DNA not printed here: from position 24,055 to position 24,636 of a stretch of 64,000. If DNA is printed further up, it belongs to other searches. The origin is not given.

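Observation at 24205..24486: Phage-encoded type IV pilin-like (pseudopilin) protein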

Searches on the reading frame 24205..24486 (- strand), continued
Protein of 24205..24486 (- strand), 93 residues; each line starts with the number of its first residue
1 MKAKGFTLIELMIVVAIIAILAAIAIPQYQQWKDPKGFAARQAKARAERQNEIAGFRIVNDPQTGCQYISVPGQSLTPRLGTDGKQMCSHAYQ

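Call 23: search_protein_families(library=ncbifam, proteins=[window:24205-24486:-, P0002, L001:2899-3123:+, L002:2830-3123:+, L003:2827-3120:+], max_evalue=0.1)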
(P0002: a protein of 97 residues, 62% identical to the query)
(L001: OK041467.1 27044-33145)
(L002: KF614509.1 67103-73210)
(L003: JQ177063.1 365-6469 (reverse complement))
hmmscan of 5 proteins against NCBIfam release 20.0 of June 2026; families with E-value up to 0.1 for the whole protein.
window:24205-24486:- (93 aa): 14 families
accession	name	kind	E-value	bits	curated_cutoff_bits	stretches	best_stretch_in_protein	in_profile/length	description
NF007862.0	PRK10574.1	equivalog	5.8e-12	45.9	138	1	2-32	3-33/145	prepilin peptidase-dependent pilin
NF041775.1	typeIV_PilA_Myxo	equivalog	1.4e-10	41.6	400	1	3-33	10-40/214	type IV pilin protein PilA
TIGR02532.1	IV_pilin_GFxxxE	domain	2.6e-09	36.5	16.3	1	4-26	2-24/24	prepilin-type N-terminal cleavage/methylation domain-containing protein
TIGR01708.2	typeII_sec_gspH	equivalog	2.5e-07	30.8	80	1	4-31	2-29/169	type II secretion system minor pseudopilin GspH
NF007800.0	PRK10506.1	equivalog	3.7e-07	30.1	158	1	2-47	7-61/163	prepilin peptidase-dependent protein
NF040999.1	pilin_ComGC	equivalog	4.7e-07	29.9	75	1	4-33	2-31/84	competence type IV pilus major pilin ComGC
TIGR01710.1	typeII_sec_gspG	equivalog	6.4e-07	29.5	88.85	1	4-35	1-32/134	type II secretion system major pseudopilin GspG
NF041013.1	T4P_ComGE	equivalog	4e-06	26.8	49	1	2-31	2-31/83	competence type IV pilus minor pilin ComGE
TIGR02596.1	TIGR02596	subfamily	3.5e-05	24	70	1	6-31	1-26/196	Verru_Chthon cassette protein D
NF040982.1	ComGD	equivalog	0.0012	19.2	70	1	4-33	2-31/139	competence type IV pilus minor pilin ComGD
TIGR01711.1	gspJ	equivalog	0.0027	17.6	64.85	1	4-41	1-38/192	type II secretion system minor pseudopilin GspJ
TIGR01707.1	gspI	equivalog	0.0069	16.9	44.35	1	5-34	1-30/101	type II secretion system minor pseudopilin GspI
TIGR02599.1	TIGR02599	subfamily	0.016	14.5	256.5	1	5-34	1-30/361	Verru_Chthon cassette protein C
NF041002.1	pilin_ComGF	equivalog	0.079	13.2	80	1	4-32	2-30/139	competence type IV pilus minor pilin ComGF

P0002 (97 aa): 17 families
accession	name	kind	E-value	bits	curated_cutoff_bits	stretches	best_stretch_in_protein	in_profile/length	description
NF007862.0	PRK10574.1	equivalog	6e-13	49.1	138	1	1-33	1-33/145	prepilin peptidase-dependent pilin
NF041775.1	typeIV_PilA_Myxo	equivalog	2.5e-10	40.7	400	1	4-33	10-39/214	type IV pilin protein PilA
TIGR02532.1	IV_pilin_GFxxxE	domain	4.4e-10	38.9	16.3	1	5-27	2-24/24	prepilin-type N-terminal cleavage/methylation domain-containing protein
TIGR01708.2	typeII_sec_gspH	equivalog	1.4e-08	34.9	80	1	4-48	1-44/169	type II secretion system minor pseudopilin GspH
NF040999.1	pilin_ComGC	equivalog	2.2e-07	31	75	1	5-35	2-32/84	competence type IV pilus major pilin ComGC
TIGR01710.1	typeII_sec_gspG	equivalog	1.4e-06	28.4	88.85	1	5-44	1-43/134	type II secretion system major pseudopilin GspG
NF007800.0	PRK10506.1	equivalog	1.9e-06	27.8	158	1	1-46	5-49/163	prepilin peptidase-dependent protein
NF041013.1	T4P_ComGE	equivalog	2.3e-06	27.6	49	1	2-37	1-37/83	competence type IV pilus minor pilin ComGE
TIGR02596.1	TIGR02596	subfamily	7.9e-06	26.1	70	1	7-42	1-36/196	Verru_Chthon cassette protein D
TIGR01711.1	gspJ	equivalog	0.0003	20.7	64.85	1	6-51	2-46/192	type II secretion system minor pseudopilin GspJ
TIGR01707.1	gspI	equivalog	0.0008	19.9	44.35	1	6-38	1-33/101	type II secretion system minor pseudopilin GspI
NF040982.1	ComGD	equivalog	0.0013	19.1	70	1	5-34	2-30/139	competence type IV pilus minor pilin ComGD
NF007848.0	PRK10557.1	equivalog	0.033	13.5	120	1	2-38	8-47/192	prepilin peptidase-dependent protein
TIGR02599.1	TIGR02599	subfamily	0.037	13.3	256.5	1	6-27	1-22/361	Verru_Chthon cassette protein C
NF041002.1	pilin_ComGF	equivalog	0.054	13.7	80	1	5-40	2-37/139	competence type IV pilus minor pilin ComGF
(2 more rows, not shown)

L001:2899-3123:+ (74 aa): 0 families

L002:2830-3123:+ (97 aa): 0 families

L003:2827-3120:+ (97 aa): 0 families

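Call 24: search_protein_families(library=pfam, proteins=[P0002, L001:2899-3123:+, L002:2830-3123:+, L003:2827-3120:+], max_evalue=0.1)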
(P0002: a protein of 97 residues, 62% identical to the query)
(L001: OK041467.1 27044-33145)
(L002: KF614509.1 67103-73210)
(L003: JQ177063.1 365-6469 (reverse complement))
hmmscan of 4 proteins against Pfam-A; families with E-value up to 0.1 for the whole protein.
P0002 (97 aa): 2 families
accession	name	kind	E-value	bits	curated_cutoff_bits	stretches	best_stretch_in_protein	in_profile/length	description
PF07963.17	N_methyl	-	4.7e-11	42.2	21.2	1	1-27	1-27/27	Prokaryotic N-terminal methylation motif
PF20037.4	DUF6440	-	7.7e-05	22.8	26.5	1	55-91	13-52/53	Family of unknown function (DUF6440)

L001:2899-3123:+ (74 aa): 1 family
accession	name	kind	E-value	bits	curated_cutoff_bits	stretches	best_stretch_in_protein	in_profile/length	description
PF20037.4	DUF6440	-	0.00011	22.3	26.5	1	34-66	14-49/53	Family of unknown function (DUF6440)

L002:2830-3123:+ (97 aa): 2 families
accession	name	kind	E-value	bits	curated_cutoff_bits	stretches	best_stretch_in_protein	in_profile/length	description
PF20037.4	DUF6440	-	0.0043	17.2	26.5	1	58-92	15-52/53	Family of unknown function (DUF6440)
PF09472.15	MtrF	-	0.087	12.7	22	0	18-39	34-55/62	Tetrahydromethanopterin S-methyltransferase, F subunit (MtrF)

L003:2827-3120:+ (97 aa): 1 family
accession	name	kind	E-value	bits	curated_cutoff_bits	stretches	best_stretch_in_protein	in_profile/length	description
PF20037.4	DUF6440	-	1.5e-08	34.7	26.5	1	57-93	13-52/53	Family of unknown function (DUF6440)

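Call 38: search_solved_structures(query=A1, max_evalue=1)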
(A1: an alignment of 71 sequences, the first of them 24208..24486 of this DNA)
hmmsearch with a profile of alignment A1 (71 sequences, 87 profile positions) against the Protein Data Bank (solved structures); distinct sequences matched with E-value up to 1: 2.
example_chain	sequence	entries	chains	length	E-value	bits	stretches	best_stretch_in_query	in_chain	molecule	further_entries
7wi7_B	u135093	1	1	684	0.24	14.6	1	11-67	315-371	DNA helicase MCM9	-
8s91_D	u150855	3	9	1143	0.34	14.1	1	11-67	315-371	DNA helicase MCM9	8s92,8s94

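Call 45: predict_structure(alignment_id=A2)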
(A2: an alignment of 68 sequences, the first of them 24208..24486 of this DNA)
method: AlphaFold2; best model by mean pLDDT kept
length: 93 residues; sequences in the alignment: 68
mean_pLDDT: 85.9   pTM: 0.44
mean pLDDT of the five models: 85.9, 85.2, 85.2, 84.5, 83.3
residues with pLDDT >= 90: 48; 70-90: 36; 50-70: 8; < 50: 1
segments of 3 or more residues with pLDDT < 50: none
pLDDT, mean of each block of 10 residues (from residue 1): 76 97 90 78 82 81 93 93 92 51
secondary structure, 60 per line:
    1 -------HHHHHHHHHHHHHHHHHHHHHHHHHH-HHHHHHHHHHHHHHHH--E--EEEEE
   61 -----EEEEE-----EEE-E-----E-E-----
elements in order: H8-33 H35-50 E56-60 E66-70 E76-78

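Call 46: find_related_loci(query=window:24208-24486:-, collection=viral_contigs, flank=6000)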
Query window:24208-24486:- (93 aa) in viral_contigs; peptide patterns used: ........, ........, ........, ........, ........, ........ (x = any residue, [..] = any of these).
31 stretches matched a pattern; 18 encode a relative of the query (tblastn E <= 1e-3); 18 distinct loci.
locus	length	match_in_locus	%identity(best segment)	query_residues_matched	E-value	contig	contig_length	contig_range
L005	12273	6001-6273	58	1-89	1e-22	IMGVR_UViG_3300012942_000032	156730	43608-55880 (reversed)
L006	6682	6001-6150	60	5-49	4e-11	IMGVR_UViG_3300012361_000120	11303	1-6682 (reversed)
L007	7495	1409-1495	79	4-32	5e-11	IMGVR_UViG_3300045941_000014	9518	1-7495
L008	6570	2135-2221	79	4-32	5e-11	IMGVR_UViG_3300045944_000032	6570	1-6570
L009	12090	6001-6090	77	3-32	7e-11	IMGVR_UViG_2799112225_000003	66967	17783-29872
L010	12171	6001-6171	43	1-61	8e-9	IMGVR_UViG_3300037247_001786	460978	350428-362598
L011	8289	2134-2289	62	3-48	7e-7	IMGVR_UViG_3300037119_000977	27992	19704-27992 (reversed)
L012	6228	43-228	58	2-55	6e-6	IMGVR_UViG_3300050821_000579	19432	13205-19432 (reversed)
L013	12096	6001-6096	81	1-32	1e-5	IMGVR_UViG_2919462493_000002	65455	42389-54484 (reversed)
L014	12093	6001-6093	84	2-32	2e-5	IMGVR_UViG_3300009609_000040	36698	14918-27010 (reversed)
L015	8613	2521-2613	84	2-32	2e-5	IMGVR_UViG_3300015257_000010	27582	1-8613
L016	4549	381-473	84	2-32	2e-5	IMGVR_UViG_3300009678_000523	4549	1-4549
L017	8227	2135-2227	84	2-32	2e-5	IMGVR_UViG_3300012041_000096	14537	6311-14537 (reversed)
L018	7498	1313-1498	52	2-55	3e-5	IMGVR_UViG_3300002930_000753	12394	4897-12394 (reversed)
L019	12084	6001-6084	89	5-32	8e-5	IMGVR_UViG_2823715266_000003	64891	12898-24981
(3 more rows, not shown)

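Call 49: fold_search(model_id=the predicted structure, library=pdb)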
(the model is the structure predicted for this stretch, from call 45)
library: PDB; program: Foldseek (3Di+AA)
matches with E <= 10: 117; with E <= 0.001: 0
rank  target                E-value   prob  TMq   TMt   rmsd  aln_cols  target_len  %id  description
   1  2r6u_D                1.4e+00  0.13  0.21  0.16   5.8        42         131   19  Crystal structure of gene product RHA04853 from Rhodococcus sp. RHA1 (released 2007-09-25)
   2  2xxm_B                1.6e+00  0.05  0.15  0.13  11.8        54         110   18  Crystal structure of the HIV-1 capsid protein C-terminal domain in complex with a camelid VHH and the CAI peptide. (released 2011-10-12)
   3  7ytu_B                1.8e+00  0.60  0.32  0.42   3.5        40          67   12  Crystal structure of vaccinia virus G3/L5 sub-complex (SeMet-labeled, P31 space group) (released 2023-02-08)
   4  7ytt_B                1.8e+00  0.57  0.32  0.42   3.5        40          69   12  Crystal structure of vaccinia virus G3/L5 sub-complex (SeMet-labeled, P21 space group) (released 2023-02-08)
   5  2r6u_C                1.8e+00  0.13  0.21  0.17   5.8        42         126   21  Crystal structure of gene product RHA04853 from Rhodococcus sp. RHA1 (released 2007-09-25)
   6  3bpu                  2.0e+00  0.12  0.19  0.21   4.0        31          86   22  Crystal structure of the 3rd PDZ domain of human membrane associated guanylate kinase, C677S and C709S double mutant (released 2008-01-08)
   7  2r6u_A                2.2e+00  0.10  0.21  0.16   5.9        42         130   19  Crystal structure of gene product RHA04853 from Rhodococcus sp. RHA1 (released 2007-09-25)
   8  6z46_X                2.4e+00  0.06  0.17  0.10  15.2        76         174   17  Structure of the S. acidocaldarius 20S proteasome (Saci0613/Saci0662) (released 2020-08-05)
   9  6jsx_A                2.7e+00  0.08  0.20  0.24   6.9        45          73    9  Structure of a flagellin protein, HpFlaG (released 2020-04-08)
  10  2gnx                  3.3e+00  0.07  0.17  0.07   9.4        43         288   14  X-ray structure of a hypothetical protein from Mouse Mm.209172 (released 2006-05-02)
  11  1wdj_B                3.5e+00  0.09  0.22  0.16   6.2        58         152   16  Crystal structure of TT1808 from Thermus thermophilus HB8 (released 2004-11-17)
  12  4il8                  3.5e+00  0.08  0.20  0.05   9.5        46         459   15  Crystal structure of an H329A mutant of p. aeruginosa PMM/PGM (released 2013-08-14)
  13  2fkm                  3.8e+00  0.08  0.20  0.05   8.5        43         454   12  PMM/PGM S108D mutant with alpha-d-glucose 1,6-bisphosphate bound (released 2006-04-04)
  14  6k9c_B                4.3e+00  0.15  0.26  0.07   2.5        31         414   10  The apo structure of NrS-1 C terminal region (305-718) (released 2020-04-08)
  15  8sap_A                4.6e+00  0.07  0.20  0.03   4.1        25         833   16  Crystal structure of class III lanthipeptide synthetase ThurKC (released 2023-10-11)
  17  5vgc_B                4.6e+00  0.05  0.20  0.11   9.9        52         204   17  Crystal structure of the NleG5-1 effector (C200A) from Escherichia coli O157:H7 str. Sakai (released 2018-04-18)
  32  5vgc_A                5.6e+00  0.04  0.21  0.11  10.0        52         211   17  Crystal structure of the NleG5-1 effector (C200A) from Escherichia coli O157:H7 str. Sakai (released 2018-04-18)
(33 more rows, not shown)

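Call 59: find_related_loci(query=window:24208-24486:-, collection=genome_contigs, flank=10000)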
Query window:24208-24486:- (93 aa) in genome_contigs; peptide patterns used: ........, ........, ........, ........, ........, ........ (x = any residue, [..] = any of these).
600 stretches matched a pattern (row limit reached: there are more); 298 encode a relative of the query (tblastn E <= 1e-3); the best 80 are kept; 78 distinct loci.
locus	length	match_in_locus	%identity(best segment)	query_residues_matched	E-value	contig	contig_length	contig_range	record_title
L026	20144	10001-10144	60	2-49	1e-12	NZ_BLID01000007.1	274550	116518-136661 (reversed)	Vibrio atypicus strain DSM 25292 contig_7, whole genome shotgun sequence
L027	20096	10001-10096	81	1-32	7e-12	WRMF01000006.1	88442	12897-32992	MAG: Betaproteobacteria bacterium isolate Th196P3bin67 Ga0099364_10000258, whole genome shotgun sequence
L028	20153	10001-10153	55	1-51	8e-12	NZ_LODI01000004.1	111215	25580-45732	Pseudoalteromonas sp. H71 scaffold_11.12, whole genome shotgun sequence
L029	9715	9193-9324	56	1-50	1e-11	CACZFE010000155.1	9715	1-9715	MAG: uncultured Spirochaetales bacterium isolate RUG12558 genome assembly, contig: RUG12558_asm_155, whole genome shotgu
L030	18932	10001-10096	75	1-32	1e-11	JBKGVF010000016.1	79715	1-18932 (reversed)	MAG: Ignatzschineriaceae bacterium isolate UTK.bins.74 k141_3159833, whole genome shotgun sequence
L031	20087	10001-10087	86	4-32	2e-11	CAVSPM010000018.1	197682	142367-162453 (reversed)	MAG: uncultured beta proteobacterium isolate MFD01476.bin.3.321 genome assembly, contig: contig_34013, whole genome shot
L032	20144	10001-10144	55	3-58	3e-11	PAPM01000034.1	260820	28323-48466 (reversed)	MAG: Pseudomonadales bacterium isolate SP163 MHASMcontig_1034816, whole genome shotgun sequence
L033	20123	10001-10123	64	4-48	2e-11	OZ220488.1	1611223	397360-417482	MAG: Bdellovibrionales bacterium isolate 0d1acec5-ee6a-42a0-9e8e-8bc2840f726d genome assembly, chromosome: 1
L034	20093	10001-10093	77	2-32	4e-11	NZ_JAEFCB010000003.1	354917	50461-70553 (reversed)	Variovorax sp. IB41 NODE_3_length_354917_cov_64.864395, whole genome shotgun sequence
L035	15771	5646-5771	63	3-48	1e-11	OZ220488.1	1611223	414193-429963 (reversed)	MAG: Bdellovibrionales bacterium isolate 0d1acec5-ee6a-42a0-9e8e-8bc2840f726d genome assembly, chromosome: 1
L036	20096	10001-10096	75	2-33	6e-11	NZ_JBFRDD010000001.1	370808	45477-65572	Cupriavidus sp. YAF13 SCAFFOLD_0, whole genome shotgun sequence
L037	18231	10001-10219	45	1-79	8e-11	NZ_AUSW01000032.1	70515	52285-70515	Psychrobacter aquaticus CMS 56 contig00015, whole genome shotgun sequence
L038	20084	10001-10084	86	5-32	9e-11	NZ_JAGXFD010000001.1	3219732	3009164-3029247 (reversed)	Modicisalibacter tunisiensis strain LIT2 NODE_1_length_3219732_cov_127.729724, whole genome shotgun sequence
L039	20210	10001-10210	47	4-79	9e-11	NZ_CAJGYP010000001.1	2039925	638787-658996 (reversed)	Psychrobacter fjordensis isolate Psychrobacter fjordensis BSw21516B, whole genome shotgun sequence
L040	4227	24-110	79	4-32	8e-11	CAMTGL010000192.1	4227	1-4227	MAG TPA_asm: uncultured Plesiomonas sp. isolate ERR5094855_bin.3_metaWRAP_v1.3_MAG genome assembly, contig: ERZ14207126.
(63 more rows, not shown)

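Call 66: fold_search(model_id=the predicted structure, library=viral)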
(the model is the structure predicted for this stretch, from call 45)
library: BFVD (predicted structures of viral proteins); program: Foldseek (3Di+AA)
matches with E <= 10: 471; with E <= 0.001: 0
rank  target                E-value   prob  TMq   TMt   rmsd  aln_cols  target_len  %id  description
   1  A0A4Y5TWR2            1.2e-03  1.00  0.37  0.36  10.9        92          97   23  DUF6440 domain-containing protein [Aeromonas phage 2_D05]
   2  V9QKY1                4.0e-03  1.00  0.38  0.36   7.7        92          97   27  (no name in the UniProt tables at hand)
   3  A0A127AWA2            7.7e-03  1.00  0.37  0.40   1.7        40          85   40  DUF6440 domain-containing protein [Bacillus phage SP-15]
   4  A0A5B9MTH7            1.2e-02  1.00  0.34  0.36   2.4        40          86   38  (no name in the UniProt tables at hand)
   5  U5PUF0                1.9e-02  1.00  0.34  0.37   0.8        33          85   52  DUF6440 domain-containing protein [Bacillus phage Grass]
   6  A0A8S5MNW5            5.4e-02  1.00  0.35  0.43   3.4        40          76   25  Outer membrane protein assembly factor [Myoviridae sp. ctI7W9]
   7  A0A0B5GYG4            6.2e-02  0.90  0.32  0.33   7.3        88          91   18  Uncharacterized protein [Vibrio phage phi 1]
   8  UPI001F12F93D         8.1e-02  1.00  0.35  0.33   2.8        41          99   34  (no name look-up for this kind of identifier)
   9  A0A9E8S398            8.1e-02  1.00  0.37  0.42   1.9        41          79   22  (no name in the UniProt tables at hand)
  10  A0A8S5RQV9            8.6e-02  1.00  0.38  0.44   2.0        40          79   25  DUF6440 domain-containing protein [virus sp. ctQ5V6]
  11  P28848                1.4e-01  0.80  0.32  0.31  11.3        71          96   20  MF6 protein (Fragment) [Myxoma virus (strain Uriarra)]
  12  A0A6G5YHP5            2.1e-01  0.63  0.33  0.35   6.7        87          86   24  (no name in the UniProt tables at hand)
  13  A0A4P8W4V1            2.4e-01  0.38  0.26  0.23   7.7        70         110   23  (no name in the UniProt tables at hand)
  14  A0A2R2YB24            3.2e-01  0.47  0.27  0.27  10.3        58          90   14  Lipoprotein [Pseudomonas phage PPSC2]
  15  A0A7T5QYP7            3.9e-01  0.44  0.33  0.23  11.8        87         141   11  (no name in the UniProt tables at hand)
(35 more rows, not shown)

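Call 67: list_cluster_members(proteins=[P0001, P0002, P0124, P0182])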
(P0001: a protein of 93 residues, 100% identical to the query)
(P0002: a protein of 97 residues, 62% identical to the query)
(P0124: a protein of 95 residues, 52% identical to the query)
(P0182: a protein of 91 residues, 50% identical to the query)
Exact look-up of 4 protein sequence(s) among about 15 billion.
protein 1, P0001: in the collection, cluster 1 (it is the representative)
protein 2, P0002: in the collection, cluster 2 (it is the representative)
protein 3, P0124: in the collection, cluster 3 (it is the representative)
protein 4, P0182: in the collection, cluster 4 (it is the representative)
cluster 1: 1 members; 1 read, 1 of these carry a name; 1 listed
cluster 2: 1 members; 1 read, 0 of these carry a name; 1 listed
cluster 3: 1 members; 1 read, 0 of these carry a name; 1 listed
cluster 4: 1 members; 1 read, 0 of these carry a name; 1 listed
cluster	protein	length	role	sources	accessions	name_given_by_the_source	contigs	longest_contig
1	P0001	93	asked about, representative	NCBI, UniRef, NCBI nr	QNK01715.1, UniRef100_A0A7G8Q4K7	prepilin-type N-terminal cleavage/methylation domain-containing protein [Dyella telluris] | Prepilin-type N-terminal cleavage/methylation domain-containing protein n=1 Tax=Dyella ...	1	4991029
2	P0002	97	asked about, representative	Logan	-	-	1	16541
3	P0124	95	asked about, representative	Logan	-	-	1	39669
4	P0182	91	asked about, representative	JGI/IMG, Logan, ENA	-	-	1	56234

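Call 69: find_encoding_contigs(protein=window:24205-24486:-, flank=1000, max_places=3)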
Protein window:24205-24486:- (93 aa): 1 contig read that carries it; 1 place shown.
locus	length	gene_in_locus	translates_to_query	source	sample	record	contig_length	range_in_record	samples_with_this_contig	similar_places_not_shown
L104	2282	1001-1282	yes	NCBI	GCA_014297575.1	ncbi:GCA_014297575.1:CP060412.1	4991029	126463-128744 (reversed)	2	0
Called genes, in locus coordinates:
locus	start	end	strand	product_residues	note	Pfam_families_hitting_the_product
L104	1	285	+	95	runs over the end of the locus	-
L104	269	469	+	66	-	-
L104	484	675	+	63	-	-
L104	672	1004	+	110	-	-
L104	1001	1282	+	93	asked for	PF07963:N_methyl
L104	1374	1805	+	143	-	PF19698:DUF6197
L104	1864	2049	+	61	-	-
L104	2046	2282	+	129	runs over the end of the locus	-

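Call 74: search_protein_families(library=pfam, alignment_id=A2, max_evalue=0.001)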
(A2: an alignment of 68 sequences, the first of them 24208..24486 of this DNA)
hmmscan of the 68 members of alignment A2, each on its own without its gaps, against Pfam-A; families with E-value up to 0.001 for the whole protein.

A. member 1, window:24208-24486:- (93 aa): 2 families
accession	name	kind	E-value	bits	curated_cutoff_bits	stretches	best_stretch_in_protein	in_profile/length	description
PF07963.17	N_methyl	-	2.2e-09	36.9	21.2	1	2-26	3-27/27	Prokaryotic N-terminal methylation motif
PF20037.4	DUF6440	-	8.7e-05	22.7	26.5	1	52-88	13-52/53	Family of unknown function (DUF6440)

B. families by the number of members that match (of 68 scanned): 2 families
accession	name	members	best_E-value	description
PF20037.4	DUF6440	57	3e-10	Family of unknown function (DUF6440)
PF07963.17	N_methyl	4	4.7e-11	Prokaryotic N-terminal methylation motif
